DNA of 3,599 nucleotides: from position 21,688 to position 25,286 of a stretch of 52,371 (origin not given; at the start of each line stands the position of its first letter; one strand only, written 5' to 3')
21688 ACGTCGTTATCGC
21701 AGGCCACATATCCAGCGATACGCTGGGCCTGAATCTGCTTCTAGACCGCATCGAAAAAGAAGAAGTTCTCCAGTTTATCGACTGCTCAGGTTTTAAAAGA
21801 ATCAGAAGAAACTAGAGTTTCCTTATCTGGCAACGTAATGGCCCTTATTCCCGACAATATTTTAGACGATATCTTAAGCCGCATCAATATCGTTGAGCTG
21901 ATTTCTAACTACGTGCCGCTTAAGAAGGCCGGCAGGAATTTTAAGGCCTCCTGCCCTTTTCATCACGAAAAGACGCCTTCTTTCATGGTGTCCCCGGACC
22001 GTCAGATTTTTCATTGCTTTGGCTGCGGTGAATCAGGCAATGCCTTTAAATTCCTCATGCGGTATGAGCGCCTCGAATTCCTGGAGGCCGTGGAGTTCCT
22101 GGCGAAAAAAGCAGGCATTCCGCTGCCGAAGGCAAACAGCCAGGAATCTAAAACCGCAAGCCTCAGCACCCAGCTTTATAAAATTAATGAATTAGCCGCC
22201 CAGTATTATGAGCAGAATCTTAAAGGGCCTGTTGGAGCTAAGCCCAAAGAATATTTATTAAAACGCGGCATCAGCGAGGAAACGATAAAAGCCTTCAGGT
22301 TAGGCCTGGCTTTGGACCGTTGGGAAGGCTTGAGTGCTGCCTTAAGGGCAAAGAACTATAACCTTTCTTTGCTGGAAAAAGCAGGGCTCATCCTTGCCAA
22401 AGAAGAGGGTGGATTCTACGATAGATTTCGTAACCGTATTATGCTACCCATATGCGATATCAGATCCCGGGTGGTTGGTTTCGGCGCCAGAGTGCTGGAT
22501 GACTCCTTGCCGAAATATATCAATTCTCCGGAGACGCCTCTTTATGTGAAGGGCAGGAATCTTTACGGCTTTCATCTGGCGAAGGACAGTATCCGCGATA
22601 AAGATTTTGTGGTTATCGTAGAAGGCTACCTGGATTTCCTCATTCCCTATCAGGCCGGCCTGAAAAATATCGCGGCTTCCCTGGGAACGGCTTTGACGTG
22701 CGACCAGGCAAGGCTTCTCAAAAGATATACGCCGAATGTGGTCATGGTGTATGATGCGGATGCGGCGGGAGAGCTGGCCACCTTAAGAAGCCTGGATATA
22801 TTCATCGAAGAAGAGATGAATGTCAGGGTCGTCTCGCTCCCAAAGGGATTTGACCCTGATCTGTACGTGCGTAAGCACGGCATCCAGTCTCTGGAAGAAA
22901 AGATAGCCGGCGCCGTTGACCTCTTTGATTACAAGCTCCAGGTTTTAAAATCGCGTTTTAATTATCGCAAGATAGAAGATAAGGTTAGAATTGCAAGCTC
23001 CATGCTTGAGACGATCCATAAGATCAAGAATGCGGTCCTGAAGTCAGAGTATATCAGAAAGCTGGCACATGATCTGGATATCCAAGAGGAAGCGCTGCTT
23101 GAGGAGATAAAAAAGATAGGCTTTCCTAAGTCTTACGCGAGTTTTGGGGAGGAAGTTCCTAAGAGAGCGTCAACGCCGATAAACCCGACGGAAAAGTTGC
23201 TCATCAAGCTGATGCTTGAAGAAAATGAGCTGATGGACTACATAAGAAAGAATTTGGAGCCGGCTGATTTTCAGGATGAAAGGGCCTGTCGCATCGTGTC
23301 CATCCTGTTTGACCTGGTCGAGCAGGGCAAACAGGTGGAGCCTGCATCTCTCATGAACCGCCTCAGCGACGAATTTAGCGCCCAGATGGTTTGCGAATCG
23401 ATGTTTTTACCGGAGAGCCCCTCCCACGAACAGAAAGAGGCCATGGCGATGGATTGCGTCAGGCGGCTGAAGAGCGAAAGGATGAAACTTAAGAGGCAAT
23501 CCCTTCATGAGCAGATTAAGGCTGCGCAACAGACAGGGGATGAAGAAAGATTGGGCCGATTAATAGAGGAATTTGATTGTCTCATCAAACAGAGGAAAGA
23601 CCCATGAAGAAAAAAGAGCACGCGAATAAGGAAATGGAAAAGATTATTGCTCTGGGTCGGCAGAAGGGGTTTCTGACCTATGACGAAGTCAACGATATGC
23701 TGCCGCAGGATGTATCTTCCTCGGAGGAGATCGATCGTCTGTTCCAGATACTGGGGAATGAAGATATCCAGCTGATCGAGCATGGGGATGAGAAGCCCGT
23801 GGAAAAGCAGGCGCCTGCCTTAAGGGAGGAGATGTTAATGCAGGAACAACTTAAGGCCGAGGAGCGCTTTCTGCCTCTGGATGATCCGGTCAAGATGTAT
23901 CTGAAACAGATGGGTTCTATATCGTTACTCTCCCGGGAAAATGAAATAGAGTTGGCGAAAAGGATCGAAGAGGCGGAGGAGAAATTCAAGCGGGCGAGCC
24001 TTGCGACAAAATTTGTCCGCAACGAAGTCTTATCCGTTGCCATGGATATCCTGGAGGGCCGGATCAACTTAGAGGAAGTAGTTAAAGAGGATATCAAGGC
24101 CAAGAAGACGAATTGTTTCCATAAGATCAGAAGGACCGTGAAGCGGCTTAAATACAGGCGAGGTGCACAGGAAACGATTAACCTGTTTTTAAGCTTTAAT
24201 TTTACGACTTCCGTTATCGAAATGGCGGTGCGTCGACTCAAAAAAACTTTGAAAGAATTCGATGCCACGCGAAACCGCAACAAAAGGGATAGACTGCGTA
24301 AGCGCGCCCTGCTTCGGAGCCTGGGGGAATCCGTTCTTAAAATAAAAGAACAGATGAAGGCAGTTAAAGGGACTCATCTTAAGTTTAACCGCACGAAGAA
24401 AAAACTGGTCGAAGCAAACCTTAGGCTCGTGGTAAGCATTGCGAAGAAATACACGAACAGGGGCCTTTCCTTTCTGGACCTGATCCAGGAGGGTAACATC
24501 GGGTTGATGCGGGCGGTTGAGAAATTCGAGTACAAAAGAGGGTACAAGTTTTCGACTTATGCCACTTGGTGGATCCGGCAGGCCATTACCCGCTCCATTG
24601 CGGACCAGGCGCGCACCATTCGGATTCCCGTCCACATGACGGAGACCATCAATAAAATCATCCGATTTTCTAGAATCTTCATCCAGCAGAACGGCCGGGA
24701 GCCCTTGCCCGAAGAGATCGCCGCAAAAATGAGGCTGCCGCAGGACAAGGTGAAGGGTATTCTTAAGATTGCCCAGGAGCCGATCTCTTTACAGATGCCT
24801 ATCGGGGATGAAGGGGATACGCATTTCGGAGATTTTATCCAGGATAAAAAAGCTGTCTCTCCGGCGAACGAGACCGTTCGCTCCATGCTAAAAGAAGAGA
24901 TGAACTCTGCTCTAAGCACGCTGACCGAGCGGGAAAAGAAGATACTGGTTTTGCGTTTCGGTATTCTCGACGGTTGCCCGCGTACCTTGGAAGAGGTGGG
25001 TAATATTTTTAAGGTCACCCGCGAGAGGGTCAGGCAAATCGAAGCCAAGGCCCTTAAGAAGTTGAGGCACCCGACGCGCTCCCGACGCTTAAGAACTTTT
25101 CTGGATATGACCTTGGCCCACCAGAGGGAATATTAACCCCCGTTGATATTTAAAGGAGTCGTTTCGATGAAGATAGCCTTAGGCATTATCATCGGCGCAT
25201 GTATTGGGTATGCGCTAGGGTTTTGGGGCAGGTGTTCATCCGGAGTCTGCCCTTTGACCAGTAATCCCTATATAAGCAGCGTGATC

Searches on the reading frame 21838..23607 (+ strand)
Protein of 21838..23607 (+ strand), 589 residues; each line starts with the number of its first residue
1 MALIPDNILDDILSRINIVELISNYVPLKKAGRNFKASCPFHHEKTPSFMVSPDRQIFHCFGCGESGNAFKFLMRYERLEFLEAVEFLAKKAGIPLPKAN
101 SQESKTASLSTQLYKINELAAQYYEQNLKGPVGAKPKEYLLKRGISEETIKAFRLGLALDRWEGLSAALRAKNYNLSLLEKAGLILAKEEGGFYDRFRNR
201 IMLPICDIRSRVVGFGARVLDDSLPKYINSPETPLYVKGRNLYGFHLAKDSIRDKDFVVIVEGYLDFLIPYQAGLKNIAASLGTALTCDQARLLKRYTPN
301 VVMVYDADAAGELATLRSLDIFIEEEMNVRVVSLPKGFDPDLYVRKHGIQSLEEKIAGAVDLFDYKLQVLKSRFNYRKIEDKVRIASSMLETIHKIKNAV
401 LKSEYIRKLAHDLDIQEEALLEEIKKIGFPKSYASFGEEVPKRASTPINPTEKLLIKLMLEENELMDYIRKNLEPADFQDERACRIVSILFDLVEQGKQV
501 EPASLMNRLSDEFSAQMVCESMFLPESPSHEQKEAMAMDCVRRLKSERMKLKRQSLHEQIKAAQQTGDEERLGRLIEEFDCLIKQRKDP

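Call 79: search_protein_families(library=pfam, proteins=[window:21838-23607:+], max_evalue=0.00001)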
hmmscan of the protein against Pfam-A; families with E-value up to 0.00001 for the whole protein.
window:21838-23607:+ (589 aa): 7 families
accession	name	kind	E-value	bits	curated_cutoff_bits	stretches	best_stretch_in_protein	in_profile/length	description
PF08275.17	DNAG_N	-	7.8e-40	136.4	26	1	123-249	1-128/128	DNA primase catalytic core, N-terminal domain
PF01807.25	Zn_ribbon_DnaG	-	2.5e-38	130.3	24.9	1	5-98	2-95/98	CHC2 zinc finger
PF13155.12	Toprim_2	-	3.4e-18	66.2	22.1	1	259-343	1-87/88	Toprim-like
PF13662.12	Toprim_4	-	3.7e-14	53.1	25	1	258-332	3-84/85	Toprim domain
PF10410.14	DnaB_bind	-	7.8e-10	39.3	20.6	1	363-417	1-55/56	DnaB-helicase binding domain of primase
PF01751.28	Toprim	-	2.7e-06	27.9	23.1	1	258-321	2-79/96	Toprim domain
PF00772.26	DnaB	-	3.1e-06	27.6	23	0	451-512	8-69/103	DnaB-like helicase N terminal domain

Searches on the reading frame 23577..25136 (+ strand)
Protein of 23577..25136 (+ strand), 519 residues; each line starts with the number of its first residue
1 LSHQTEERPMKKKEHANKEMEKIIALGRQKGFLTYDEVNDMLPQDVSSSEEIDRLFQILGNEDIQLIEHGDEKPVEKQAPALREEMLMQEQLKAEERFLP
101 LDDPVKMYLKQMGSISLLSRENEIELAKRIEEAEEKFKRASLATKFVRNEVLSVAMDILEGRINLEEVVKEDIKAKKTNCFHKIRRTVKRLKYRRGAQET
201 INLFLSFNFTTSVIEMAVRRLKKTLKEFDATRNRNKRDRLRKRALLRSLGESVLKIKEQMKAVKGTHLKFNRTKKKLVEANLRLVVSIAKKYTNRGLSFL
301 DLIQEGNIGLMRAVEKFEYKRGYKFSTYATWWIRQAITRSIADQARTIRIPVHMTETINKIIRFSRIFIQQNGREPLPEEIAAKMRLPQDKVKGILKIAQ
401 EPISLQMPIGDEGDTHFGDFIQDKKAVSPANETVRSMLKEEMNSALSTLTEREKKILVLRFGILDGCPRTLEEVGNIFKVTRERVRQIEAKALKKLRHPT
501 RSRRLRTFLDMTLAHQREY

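Call 79: search_protein_families(library=pfam, proteins=[window:23577-25136:+], max_evalue=0.00001)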
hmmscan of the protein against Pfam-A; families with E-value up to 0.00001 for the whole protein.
window:23577-25136:+ (519 aa): 5 families
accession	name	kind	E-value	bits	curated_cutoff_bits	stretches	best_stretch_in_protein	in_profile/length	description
PF04542.20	Sigma70_r2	-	1.5e-24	86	24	1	277-347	1-71/71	Sigma-70 region 2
PF04539.22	Sigma70_r3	-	2.7e-24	85.5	25.3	1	356-431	1-76/78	Sigma-70 region 3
PF04545.22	Sigma70_r4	-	6.8e-22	77.2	24.1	1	445-498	1-50/50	Sigma-70, region 4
PF03979.19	Sigma70_r1_1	-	2.8e-15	56.5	22.5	1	17-75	4-62/81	Sigma-70 factor, region 1.1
PF00140.25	Sigma70_r1_2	-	1e-12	48.2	22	1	103-133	1-31/34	Sigma-70 factor, region 1.2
